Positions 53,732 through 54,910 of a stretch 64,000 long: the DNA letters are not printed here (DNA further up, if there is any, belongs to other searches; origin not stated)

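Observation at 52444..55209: HdeD-USP-SDH protease-Trx2 module welded onto clpB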

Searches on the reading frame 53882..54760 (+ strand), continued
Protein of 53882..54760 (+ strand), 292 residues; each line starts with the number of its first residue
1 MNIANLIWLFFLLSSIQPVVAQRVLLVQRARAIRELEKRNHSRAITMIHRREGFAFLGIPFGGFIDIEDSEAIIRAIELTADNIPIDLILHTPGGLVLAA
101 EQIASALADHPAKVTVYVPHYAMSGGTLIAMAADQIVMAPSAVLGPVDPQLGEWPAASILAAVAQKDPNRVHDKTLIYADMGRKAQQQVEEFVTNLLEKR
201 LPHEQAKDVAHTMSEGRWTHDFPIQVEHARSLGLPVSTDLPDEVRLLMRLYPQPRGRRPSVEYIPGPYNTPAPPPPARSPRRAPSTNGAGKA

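Call 73: get_annotated_region(hit=H30, flank=13000)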
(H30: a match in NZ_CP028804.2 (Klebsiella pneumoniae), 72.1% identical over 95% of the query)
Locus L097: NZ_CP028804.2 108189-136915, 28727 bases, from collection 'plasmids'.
description: Klebsiella pneumoniae strain WCHKP7E2 plasmid pCMY2_085072, complete sequence
organism: Klebsiella pneumoniae (NCBI taxid 573)
taxonomy: Bacteria; Pseudomonadota; Gammaproteobacteria; Enterobacterales; Enterobacteriaceae; Klebsiella; Klebsiella pneumoniae
host: -; source: Homo sapiens,culture; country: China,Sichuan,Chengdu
typing (MOB-suite, as given by PLSDB): conjugative; replicon IncC,IncFIB,IncFII,rep_cluster_2183; relaxase MOBF,MOBF,MOBH,MOBH; mating-pair formation MPF_F
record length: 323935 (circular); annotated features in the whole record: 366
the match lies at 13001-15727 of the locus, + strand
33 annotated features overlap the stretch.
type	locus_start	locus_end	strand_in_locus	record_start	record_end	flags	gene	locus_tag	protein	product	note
CDS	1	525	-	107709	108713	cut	-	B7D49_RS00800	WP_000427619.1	IS110-like element IS5075 family transposase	GO:0006313 - DNA transposition [Evidence IEA]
CDS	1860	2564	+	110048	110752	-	-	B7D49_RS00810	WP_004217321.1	IS6-like element IS26 family transposase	GO:0006313 - DNA transposition [Evidence IEA]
CDS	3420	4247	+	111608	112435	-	phnC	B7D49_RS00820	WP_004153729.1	phosphonate ABC transporter ATP-binding protein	GO:0015716 - organic phosphonate transport [Evidence IEA]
CDS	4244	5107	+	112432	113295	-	phnD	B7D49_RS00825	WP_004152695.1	phosphate/phosphite/phosphonate ABC transporter substrate-binding protein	-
CDS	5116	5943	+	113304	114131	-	phnE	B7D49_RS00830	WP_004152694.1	phosphonate ABC transporter, permease protein PhnE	GO:0015716 - organic phosphonate transport [Evidence IEA]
CDS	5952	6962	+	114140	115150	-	ptxD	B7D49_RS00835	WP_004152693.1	phosphonate dehydrogenase PtxD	-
CDS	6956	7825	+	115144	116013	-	-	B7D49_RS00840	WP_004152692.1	LysR family transcriptional regulator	-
CDS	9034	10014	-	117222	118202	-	-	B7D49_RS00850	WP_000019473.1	IS5-like element ISKpn26 family transposase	GO:0006313 - DNA transposition [Evidence IEA]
CDS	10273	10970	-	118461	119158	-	-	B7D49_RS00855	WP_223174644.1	IS1 family transposase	-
CDS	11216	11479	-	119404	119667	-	-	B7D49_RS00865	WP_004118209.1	transposase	GO:0006313 - DNA transposition [Evidence IEA]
CDS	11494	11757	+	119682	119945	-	-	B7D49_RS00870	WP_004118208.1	hypothetical protein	-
CDS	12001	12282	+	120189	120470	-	-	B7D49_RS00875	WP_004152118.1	helix-turn-helix domain-containing protein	-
predicted_resistance_gene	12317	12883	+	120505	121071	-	hsp20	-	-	small heat shock protein sHSP20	predicted by amrfinderplus; class ; identity 100.0%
predicted_resistance_gene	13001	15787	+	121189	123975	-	clpK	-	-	heat shock survival AAA family ATPase ClpK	predicted by amrfinderplus; class ; identity 99.25%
CDS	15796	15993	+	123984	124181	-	-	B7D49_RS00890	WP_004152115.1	hypothetical protein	-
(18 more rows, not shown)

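Call 76: search_protein_families(library=pfam, proteins=[L098:9692-10267:+, L098:12239-12793:+, L098:12786-13223:+, L098:9001-9609:+, L094:5187-5831:+, L094:8893-9312:+, L094:6700-7221:+, L094:9364-10506:+], max_evalue=0.01)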
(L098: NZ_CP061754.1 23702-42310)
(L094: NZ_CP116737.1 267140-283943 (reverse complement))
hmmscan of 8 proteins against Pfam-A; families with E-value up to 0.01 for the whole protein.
L098:9692-10267:+ (192 aa): 0 families

L098:12239-12793:+ (185 aa): 0 families

L098:12786-13223:+ (146 aa): 8 families
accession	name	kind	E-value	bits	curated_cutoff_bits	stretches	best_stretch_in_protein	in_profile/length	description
PF00085.26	Thioredoxin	-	3.8e-30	104.4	23.5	1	42-140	3-101/103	Thioredoxin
PF21352.3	Zn_ribbon_Thio2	-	6.6e-11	42.3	27.1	1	8-33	1-26/27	Thioredoxin 2, N-terminal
PF13098.12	Thioredoxin_2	-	2.3e-08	34.7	27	1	57-137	5-101/104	Thioredoxin-like domain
PF00578.27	AhpC-TSA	-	3e-05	24.4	26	1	57-134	25-104/124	AhpC/TSA family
PF13905.12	Thioredoxin_8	-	6.4e-05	23.7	27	1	60-96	4-42/94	Thioredoxin-like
PF13899.12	Thioredoxin_7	-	0.0001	22.8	27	1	54-118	14-81/83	Thioredoxin-like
PF14595.12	Thioredoxin_9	-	0.00089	19.6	25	1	65-119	49-105/129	Thioredoxin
PF08534.16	Redoxin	-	0.0026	18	26.6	1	59-131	30-105/148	Redoxin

L098:9001-9609:+ (203 aa): 1 family
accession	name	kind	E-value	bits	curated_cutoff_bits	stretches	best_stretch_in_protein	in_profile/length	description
PF03729.18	DUF308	-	6.1e-24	84.5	25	2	30-101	1-73/73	Short repeat of unknown function (DUF308)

L094:5187-5831:+ (215 aa): 2 families
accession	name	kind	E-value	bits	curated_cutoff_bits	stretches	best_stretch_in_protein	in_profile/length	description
PF03729.18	DUF308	-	2e-25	89.3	25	3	28-98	1-72/73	Short repeat of unknown function (DUF308)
PF11377.13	DUF3180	-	0.002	18.8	28.4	1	149-201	2-54/135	Protein of unknown function (DUF3180)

L094:8893-9312:+ (140 aa): 6 families
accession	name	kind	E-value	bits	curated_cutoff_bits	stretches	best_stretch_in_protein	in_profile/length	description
PF00085.26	Thioredoxin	-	4.2e-27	94.6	23.5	1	39-137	3-102/103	Thioredoxin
PF21352.3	Zn_ribbon_Thio2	-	3.6e-10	40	27.1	1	5-28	1-24/27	Thioredoxin 2, N-terminal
PF13098.12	Thioredoxin_2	-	5.2e-10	40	27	1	53-135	5-103/104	Thioredoxin-like domain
PF13899.12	Thioredoxin_7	-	9e-06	26.2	27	1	44-114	8-81/83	Thioredoxin-like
PF13905.12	Thioredoxin_8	-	0.00039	21.1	27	0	56-74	4-22/94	Thioredoxin-like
PF04756.19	OST3_OST6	-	0.0092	15.9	27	1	65-137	46-135/294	OST3 / OST6 family, transporter family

L094:6700-7221:+ (174 aa): 1 family
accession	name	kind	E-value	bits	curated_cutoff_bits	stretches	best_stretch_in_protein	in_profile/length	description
PF04800.17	NDUS4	-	5e-22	78.4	31.9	1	9-88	2-82/96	NADH dehydrogenase ubiquinone Fe-S protein 4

L094:9364-10506:+ (381 aa): 1 family
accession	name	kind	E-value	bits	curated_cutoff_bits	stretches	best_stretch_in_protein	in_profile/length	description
PF00999.27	Na_H_Exchanger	-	7.4e-59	199.9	26.2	1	17-372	4-367/375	Sodium/hydrogen exchanger, transmembrane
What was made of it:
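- Closest known: tLST / LHR. Different: The window has a USP and an SDH-family protease, which the enterobacterial tLST lacks. tLST orf11 has no Pfam match (call 76).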

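Call 77: get_annotated_region(hit=H19, flank=9000)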
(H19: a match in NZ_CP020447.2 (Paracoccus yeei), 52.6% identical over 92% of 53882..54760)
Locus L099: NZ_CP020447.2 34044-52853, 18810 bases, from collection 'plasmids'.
description: Paracoccus yeei strain FDAARGOS_252 plasmid unnamed7, complete sequence
organism: Paracoccus yeei (NCBI taxid 147645)
taxonomy: Bacteria; Pseudomonadota; Alphaproteobacteria; Rhodobacterales; Paracoccaceae; Paracoccus; Paracoccus yeei
host: -; source: Homo sapiens,Urine suprapubic aspirate; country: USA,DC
typing (MOB-suite, as given by PLSDB): mobilizable; replicon rep_cluster_579; relaxase MOBP
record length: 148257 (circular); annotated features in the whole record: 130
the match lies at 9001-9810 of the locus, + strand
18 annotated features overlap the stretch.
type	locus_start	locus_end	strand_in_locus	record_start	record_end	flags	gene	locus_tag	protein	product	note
CDS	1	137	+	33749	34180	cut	-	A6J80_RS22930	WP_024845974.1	MarR family transcriptional regulator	GO:0006355 - regulation of DNA-templated transcription [Evidence IEA]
CDS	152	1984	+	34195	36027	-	ftsH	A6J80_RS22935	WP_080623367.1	ATP-dependent zinc metalloprotease FtsH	GO:0051301 - cell division [Evidence IEA]; GO:0006508 - proteolysis [Evidence IEA]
CDS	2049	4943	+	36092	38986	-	-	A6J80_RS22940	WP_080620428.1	AAA family ATPase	-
CDS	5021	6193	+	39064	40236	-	-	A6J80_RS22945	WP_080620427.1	sigma-70 family RNA polymerase sigma factor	GO:0006352 - DNA-templated transcription initiation [Evidence IEA]; GO:0006355 - regulation of DNA-templated ...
CDS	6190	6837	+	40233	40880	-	-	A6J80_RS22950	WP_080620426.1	HdeD family acid-resistance protein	-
CDS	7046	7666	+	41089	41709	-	-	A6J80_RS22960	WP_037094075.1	hypothetical protein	-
CDS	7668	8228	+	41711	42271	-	-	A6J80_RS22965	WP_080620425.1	NADH dehydrogenase ubiquinone Fe-S protein 4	GO:0022900 - electron transport chain [Evidence IEA]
CDS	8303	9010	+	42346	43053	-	-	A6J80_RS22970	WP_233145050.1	rhomboid family intramembrane serine protease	-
CDS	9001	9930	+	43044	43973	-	-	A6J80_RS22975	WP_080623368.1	ATP-dependent Clp protease proteolytic subunit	-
CDS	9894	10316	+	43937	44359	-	trxC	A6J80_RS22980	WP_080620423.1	thioredoxin TrxC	GO:0006662 - glycerol ether metabolic process [Evidence IEA]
CDS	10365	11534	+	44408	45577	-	-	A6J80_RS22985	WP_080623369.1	cation:proton antiporter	GO:0006812 - monoatomic cation transport [Evidence IEA]; GO:0055085 - transmembrane transport [Evidence IEA]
CDS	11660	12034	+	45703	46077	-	-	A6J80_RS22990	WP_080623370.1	transposase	-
CDS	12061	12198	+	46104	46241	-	tnpB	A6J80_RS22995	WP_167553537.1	IS66 family insertion sequence element accessory protein TnpB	-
CDS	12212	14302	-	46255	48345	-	-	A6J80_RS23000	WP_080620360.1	recombinase family protein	-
CDS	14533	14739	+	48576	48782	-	-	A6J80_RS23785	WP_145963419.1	hypothetical protein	-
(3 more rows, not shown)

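Call 78: get_annotated_region(hit=H20, flank=9000)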
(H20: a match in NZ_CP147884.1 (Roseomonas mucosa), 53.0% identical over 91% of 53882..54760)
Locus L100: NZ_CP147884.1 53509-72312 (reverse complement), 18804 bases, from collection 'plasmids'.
description: Roseomonas mucosa strain GlSt084 plasmid p4, complete sequence
organism: Roseomonas mucosa (NCBI taxid 207340)
taxonomy: Bacteria; Pseudomonadota; Alphaproteobacteria; Rhodospirillales; Acetobacteraceae; Roseomonas; Roseomonas mucosa
host: -; source: cell culture,Styx glacier; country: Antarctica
typing (MOB-suite, as given by PLSDB): non-mobilizable
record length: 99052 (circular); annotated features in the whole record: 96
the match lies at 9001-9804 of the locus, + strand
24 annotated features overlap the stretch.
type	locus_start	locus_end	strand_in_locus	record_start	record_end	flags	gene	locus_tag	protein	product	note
CDS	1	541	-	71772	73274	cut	-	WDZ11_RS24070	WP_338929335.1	DNA polymerase Y family protein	-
CDS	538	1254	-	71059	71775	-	-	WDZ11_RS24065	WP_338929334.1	hypothetical protein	-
CDS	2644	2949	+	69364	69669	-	-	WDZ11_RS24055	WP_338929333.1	hypothetical protein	-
CDS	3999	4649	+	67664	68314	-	-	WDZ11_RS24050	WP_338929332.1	hypothetical protein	-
CDS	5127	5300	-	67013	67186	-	-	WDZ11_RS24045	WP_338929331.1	hypothetical protein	-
CDS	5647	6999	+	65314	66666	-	-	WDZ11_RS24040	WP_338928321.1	transposase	-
CDS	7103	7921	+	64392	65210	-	-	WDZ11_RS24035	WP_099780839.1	IS5 family transposase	-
CDS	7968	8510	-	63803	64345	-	-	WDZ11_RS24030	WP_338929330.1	transposase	GO:0006313 - DNA transposition [Evidence IEA]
CDS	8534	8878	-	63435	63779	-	-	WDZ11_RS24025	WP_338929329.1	hypothetical protein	-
CDS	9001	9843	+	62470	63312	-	-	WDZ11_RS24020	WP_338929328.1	ATP-dependent Clp protease proteolytic subunit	-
CDS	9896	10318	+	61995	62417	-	trxC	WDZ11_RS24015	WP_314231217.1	thioredoxin TrxC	GO:0006662 - glycerol ether metabolic process [Evidence IEA]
CDS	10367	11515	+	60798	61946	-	-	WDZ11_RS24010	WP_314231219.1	cation:proton antiporter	GO:0006812 - monoatomic cation transport [Evidence IEA]; GO:1902600 - proton transmembrane transport [Evidence IEA]; ...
CDS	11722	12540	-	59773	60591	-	-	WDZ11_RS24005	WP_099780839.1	IS5 family transposase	-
CDS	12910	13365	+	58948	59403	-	-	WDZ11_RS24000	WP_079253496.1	nucleotidyltransferase family protein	-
CDS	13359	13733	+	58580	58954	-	-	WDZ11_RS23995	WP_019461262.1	HepT-like ribonuclease domain-containing protein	-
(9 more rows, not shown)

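Call 82: search_dna_similar(query=window:53882-54760:+, collection=plasmids, mode=protein, max_rows=40)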
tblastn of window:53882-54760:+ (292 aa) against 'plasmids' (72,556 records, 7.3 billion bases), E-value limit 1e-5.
Records with a match: 37; places in all: 37; records where one place covers at least 80% of the query: 17.
Best place of each record, by identity: <60% 37.
By first word of the organism name: Thermus 6; Brucella 5; Rhizobium 5; Methylocystis 4; Agrobacterium 3; Paracoccus 2; Roseomonas 2; Shinella 1; Ciceribacter 1; Sinorhizobium 1; and 7 more.
By predicted mobility (MOB-suite, as given by PLSDB): non-mobilizable 23; conjugative 12; mobilizable 2.
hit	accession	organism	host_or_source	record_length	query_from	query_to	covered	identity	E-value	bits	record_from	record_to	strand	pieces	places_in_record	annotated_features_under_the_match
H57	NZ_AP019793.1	Thermus thermophilus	-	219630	3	268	91%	57.9%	3e-93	308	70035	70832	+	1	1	ATP-dependent Clp protease proteolytic subunit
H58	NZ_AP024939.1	Thermus thermophilus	-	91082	3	268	91%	57.9%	4e-92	305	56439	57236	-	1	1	ATP-dependent Clp protease proteolytic subunit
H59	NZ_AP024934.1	Thermus thermophilus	-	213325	3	268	91%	57.9%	4e-92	305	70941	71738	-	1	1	ATP-dependent Clp protease proteolytic subunit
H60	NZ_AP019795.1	Thermus thermophilus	-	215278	3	268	91%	57.9%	4e-92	305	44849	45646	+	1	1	ATP-dependent Clp protease proteolytic subunit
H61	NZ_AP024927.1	Thermus thermophilus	-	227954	3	268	91%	57.9%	4e-92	305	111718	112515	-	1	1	ATP-dependent Clp protease proteolytic subunit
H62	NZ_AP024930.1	Thermus thermophilus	-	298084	3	268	91%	57.9%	4e-92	305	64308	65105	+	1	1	ATP-dependent Clp protease proteolytic subunit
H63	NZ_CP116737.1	Agrobacterium pusense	-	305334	1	267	91%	53.7%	9e-87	290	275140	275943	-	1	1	ATP-dependent Clp protease proteolytic subunit | rhomboid family intramembrane serine protease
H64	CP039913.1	Agrobacterium tumefaciens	-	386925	1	267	91%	53.7%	3e-86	288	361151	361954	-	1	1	hypothetical protein | rhomboid family intramembrane serine protease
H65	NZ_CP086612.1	Shinella zoogloeoides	-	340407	1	267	91%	53.4%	2e-89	298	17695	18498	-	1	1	ATP-dependent Clp protease proteolytic subunit | rhomboid family intramembrane serine protease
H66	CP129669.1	Agrobacterium tumefaciens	Metal working fluids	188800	1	267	91%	53.4%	8e-89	295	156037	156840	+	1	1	ATP-dependent Clp protease proteolytic subunit | rhomboid family intramembrane serine protease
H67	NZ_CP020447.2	Paracoccus yeei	Homo sapiens,Urine suprapubic aspirate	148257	1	269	92%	52.6%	1e-83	280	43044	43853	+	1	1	ATP-dependent Clp protease proteolytic subunit | rhomboid family intramembrane serine protease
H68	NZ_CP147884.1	Roseomonas mucosa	cell culture,Styx glacier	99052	1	267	91%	53.0%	4e-88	293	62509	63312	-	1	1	ATP-dependent Clp protease proteolytic subunit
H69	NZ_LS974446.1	Ciceribacter selenitireducens ATCC BAA-1503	-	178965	1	267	91%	53.0%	4e-85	285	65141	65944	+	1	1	ATP-dependent Clp protease proteolytic subunit | rhomboid family intramembrane serine protease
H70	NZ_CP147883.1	Roseomonas mucosa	-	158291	1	269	92%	52.0%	2e-69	287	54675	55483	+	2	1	none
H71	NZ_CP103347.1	Brucella anthropi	-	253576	1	267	91%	52.2%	1e-87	292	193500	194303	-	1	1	ATP-dependent Clp protease proteolytic subunit | rhomboid family intramembrane serine protease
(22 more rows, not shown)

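Call 83: get_annotated_region(hit=H71, flank=9000)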
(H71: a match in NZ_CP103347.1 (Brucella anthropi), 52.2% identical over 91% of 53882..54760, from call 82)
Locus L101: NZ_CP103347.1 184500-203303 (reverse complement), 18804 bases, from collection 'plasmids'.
description: Brucella anthropi strain CGMCC 1.17299 plasmid p1, complete sequence
organism: Brucella anthropi (NCBI taxid 529)
taxonomy: Bacteria; Pseudomonadota; Alphaproteobacteria; Hyphomicrobiales; Brucellaceae; Brucella; Brucella anthropi
host: -; source: -; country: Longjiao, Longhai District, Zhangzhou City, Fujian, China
typing (MOB-suite, as given by PLSDB): non-mobilizable; mating-pair formation MPF_T
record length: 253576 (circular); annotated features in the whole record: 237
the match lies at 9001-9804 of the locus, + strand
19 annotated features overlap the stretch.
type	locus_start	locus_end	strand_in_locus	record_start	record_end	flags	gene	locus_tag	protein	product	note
CDS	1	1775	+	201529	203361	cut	ftsH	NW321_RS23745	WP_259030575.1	ATP-dependent zinc metalloprotease FtsH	GO:0051301 - cell division [Evidence IEA]; GO:0006508 - proteolysis [Evidence IEA]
CDS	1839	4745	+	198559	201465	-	-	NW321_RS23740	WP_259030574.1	AAA family ATPase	-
CDS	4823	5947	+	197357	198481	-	-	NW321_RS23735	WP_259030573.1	flagellar biosynthesis protein FliA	-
CDS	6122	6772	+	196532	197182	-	-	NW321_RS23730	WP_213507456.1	HdeD family acid-resistance protein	-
CDS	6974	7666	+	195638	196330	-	-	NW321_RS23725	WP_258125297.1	hypothetical protein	-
CDS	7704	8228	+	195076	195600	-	-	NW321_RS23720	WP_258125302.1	ETC complex I subunit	-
CDS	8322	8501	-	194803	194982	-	-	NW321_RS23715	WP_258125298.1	hypothetical protein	-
CDS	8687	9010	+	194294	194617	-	-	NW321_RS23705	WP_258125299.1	rhomboid family intramembrane serine protease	-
CDS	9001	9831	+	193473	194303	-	-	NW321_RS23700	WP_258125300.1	ATP-dependent Clp protease proteolytic subunit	-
CDS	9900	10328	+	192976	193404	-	trxC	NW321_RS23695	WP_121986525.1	thioredoxin TrxC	GO:0006662 - glycerol ether metabolic process [Evidence IEA]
CDS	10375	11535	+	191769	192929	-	-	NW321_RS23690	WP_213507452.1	cation:proton antiporter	GO:0006812 - monoatomic cation transport [Evidence IEA]; GO:1902600 - proton transmembrane transport [Evidence IEA]; ...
CDS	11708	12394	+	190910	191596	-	-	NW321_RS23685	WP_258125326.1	IS6 family transposase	-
CDS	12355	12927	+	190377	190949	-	-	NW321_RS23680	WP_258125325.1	hypothetical protein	-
CDS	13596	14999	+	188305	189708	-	ltrA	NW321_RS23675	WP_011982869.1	group II intron reverse transcriptase/maturase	GO:0000373 - Group II intron splicing [Evidence IEA]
CDS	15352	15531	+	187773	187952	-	-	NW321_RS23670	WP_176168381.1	hypothetical protein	-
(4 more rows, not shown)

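Call 84: get_annotated_region(hit=H65, flank=9000)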
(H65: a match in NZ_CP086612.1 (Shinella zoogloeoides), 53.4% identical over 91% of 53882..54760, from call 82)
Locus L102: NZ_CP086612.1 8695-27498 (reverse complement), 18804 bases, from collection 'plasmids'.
description: Shinella zoogloeoides strain ATCC 19623 plasmid unnamed2, complete sequence
organism: Shinella zoogloeoides (NCBI taxid 352475)
taxonomy: Bacteria; Pseudomonadota; Alphaproteobacteria; Hyphomicrobiales; Rhizobiaceae; Shinella; Shinella zoogloeoides
host: -; source: -; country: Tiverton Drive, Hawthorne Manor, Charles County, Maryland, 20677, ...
typing (MOB-suite, as given by PLSDB): non-mobilizable; replicon rep_cluster_490
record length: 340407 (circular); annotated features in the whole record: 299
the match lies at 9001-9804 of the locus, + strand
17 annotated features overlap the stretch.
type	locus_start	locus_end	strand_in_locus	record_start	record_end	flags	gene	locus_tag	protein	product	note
CDS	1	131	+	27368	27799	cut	-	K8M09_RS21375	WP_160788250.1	MarR family transcriptional regulator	-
CDS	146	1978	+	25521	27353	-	ftsH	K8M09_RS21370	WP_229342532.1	ATP-dependent zinc metalloprotease FtsH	GO:0051301 - cell division [Evidence IEA]; GO:0006508 - proteolysis [Evidence IEA]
CDS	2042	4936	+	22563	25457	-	-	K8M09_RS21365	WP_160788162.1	AAA family ATPase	-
CDS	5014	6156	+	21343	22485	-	-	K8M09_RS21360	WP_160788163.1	sigma-70 family RNA polymerase sigma factor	GO:0006352 - DNA-templated transcription initiation [Evidence IEA]; GO:0006355 - regulation of DNA-templated ...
CDS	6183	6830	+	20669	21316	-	-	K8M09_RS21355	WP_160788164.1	HdeD family acid-resistance protein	-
CDS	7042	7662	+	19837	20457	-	-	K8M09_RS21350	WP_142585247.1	hypothetical protein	-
CDS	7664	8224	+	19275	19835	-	-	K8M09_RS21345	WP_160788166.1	NADH dehydrogenase ubiquinone Fe-S protein 4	GO:0022900 - electron transport chain [Evidence IEA]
CDS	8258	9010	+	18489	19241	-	-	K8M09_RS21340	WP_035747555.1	rhomboid family intramembrane serine protease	-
CDS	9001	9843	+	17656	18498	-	-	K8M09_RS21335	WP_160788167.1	ATP-dependent Clp protease proteolytic subunit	-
CDS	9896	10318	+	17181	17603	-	trxC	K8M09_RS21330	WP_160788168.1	thioredoxin TrxC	GO:0006662 - glycerol ether metabolic process [Evidence IEA]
CDS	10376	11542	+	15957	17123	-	-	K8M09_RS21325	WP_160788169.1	cation:proton antiporter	GO:0006812 - monoatomic cation transport [Evidence IEA]; GO:1902600 - proton transmembrane transport [Evidence IEA]; ...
CDS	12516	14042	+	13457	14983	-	istA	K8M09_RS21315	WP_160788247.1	IS21 family transposase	-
CDS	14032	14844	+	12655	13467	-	istB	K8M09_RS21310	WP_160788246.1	IS21-like element helper ATPase IstB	-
CDS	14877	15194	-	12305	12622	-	-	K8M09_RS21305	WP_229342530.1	three component ABC system middle component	-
CDS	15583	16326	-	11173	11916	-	istB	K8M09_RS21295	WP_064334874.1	IS21-like element helper ATPase IstB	-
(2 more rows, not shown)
